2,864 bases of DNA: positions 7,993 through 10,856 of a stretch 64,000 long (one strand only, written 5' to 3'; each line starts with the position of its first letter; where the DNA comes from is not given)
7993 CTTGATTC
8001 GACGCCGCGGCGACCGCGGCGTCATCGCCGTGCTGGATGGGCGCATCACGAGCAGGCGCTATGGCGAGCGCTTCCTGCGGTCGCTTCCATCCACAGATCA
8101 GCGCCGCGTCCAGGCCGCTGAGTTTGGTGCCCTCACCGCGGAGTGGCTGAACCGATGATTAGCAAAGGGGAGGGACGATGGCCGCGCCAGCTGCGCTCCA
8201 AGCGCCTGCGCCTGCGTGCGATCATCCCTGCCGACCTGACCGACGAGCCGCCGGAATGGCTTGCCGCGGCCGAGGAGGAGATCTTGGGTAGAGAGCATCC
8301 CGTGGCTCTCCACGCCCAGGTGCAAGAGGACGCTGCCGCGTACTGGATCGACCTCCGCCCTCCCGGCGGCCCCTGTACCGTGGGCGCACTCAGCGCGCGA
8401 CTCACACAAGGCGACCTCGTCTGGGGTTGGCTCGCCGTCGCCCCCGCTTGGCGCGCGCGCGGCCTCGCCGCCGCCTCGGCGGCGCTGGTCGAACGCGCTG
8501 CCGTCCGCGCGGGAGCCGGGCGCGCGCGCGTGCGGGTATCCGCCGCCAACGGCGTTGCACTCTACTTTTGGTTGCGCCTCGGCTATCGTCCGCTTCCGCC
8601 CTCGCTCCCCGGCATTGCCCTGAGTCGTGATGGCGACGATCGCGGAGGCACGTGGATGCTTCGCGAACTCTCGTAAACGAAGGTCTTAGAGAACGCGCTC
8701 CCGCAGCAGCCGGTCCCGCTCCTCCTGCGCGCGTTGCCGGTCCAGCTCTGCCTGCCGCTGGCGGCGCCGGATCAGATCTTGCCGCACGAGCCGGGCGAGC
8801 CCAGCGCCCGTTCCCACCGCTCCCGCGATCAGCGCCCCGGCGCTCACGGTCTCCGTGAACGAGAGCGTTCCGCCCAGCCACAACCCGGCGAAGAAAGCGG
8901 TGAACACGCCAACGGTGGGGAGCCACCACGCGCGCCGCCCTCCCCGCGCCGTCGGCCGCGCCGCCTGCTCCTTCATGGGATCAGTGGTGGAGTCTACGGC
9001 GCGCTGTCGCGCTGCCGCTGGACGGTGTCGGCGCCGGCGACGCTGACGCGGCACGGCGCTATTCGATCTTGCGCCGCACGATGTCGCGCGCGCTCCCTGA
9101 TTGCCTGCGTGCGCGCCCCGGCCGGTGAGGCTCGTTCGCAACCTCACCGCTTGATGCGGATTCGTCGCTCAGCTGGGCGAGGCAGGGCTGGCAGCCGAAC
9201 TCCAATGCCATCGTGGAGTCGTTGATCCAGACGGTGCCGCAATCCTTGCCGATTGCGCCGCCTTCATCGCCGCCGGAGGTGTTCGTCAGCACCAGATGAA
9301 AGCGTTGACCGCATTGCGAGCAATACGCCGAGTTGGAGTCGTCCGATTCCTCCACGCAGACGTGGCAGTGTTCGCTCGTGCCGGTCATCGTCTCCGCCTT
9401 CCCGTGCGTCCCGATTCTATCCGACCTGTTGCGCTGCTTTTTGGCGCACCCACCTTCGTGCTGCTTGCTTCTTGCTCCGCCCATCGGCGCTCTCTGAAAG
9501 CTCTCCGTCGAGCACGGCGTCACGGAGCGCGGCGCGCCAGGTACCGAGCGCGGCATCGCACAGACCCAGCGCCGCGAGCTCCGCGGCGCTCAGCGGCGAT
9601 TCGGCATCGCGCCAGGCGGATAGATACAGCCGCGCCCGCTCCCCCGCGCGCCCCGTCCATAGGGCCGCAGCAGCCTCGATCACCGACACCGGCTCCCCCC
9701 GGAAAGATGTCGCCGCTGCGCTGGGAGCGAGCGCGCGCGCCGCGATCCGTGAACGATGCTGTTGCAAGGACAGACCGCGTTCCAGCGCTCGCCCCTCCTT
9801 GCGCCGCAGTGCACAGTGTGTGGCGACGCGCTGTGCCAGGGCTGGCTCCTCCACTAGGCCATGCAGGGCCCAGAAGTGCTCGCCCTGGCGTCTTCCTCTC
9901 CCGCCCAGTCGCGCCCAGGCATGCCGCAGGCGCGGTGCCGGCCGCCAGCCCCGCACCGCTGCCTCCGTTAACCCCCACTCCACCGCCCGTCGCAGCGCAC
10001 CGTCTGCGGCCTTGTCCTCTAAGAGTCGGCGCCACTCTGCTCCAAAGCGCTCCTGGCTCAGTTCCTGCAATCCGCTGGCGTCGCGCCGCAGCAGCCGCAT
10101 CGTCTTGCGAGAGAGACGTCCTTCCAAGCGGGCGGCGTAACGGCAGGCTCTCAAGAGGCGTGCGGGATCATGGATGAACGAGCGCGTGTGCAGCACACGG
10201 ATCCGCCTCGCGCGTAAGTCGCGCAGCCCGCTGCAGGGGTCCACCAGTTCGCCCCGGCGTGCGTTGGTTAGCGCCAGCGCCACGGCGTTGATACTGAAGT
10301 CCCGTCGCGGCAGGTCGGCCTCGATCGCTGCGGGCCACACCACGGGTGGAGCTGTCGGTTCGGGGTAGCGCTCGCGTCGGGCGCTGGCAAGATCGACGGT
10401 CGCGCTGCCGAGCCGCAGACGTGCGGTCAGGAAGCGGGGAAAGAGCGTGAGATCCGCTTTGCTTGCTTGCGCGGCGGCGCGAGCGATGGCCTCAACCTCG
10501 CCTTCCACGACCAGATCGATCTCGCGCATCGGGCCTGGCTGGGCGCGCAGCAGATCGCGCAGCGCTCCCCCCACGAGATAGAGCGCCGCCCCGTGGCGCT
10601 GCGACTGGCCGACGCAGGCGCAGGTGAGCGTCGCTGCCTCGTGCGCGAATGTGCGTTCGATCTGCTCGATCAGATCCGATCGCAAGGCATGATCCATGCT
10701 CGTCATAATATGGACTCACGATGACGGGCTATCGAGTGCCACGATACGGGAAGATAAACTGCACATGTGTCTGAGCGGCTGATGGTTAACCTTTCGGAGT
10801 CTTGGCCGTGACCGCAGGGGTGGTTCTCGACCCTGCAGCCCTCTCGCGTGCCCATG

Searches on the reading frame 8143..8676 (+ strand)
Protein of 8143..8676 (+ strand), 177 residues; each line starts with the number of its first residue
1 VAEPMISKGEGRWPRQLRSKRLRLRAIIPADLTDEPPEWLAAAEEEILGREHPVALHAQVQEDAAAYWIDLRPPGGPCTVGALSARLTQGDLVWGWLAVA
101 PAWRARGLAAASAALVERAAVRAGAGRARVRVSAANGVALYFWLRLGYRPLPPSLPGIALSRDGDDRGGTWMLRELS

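Call 79: search_protein_families(library=pfam, proteins=[window:8143-8676:+], max_evalue=0.0001)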
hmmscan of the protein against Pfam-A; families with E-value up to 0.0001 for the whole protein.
window:8143-8676:+ (177 aa): 1 family
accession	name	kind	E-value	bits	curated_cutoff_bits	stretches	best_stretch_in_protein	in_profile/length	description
PF00583.31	Acetyltransf_1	-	9.5e-06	26.3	20.7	1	46-148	14-116/116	Acetyltransferase (GNAT) family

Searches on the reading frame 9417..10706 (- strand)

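Call 79: search_protein_families(library=pfam, proteins=[window:9417-10706:-], max_evalue=0.0001)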
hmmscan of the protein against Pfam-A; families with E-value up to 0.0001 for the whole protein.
window:9417-10706:- (429 aa): 1 family
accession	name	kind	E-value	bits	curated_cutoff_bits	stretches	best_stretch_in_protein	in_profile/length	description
PF01743.26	PolyA_pol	-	2.4e-19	70.3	23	1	42-170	1-126/126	Poly A polymerase head domain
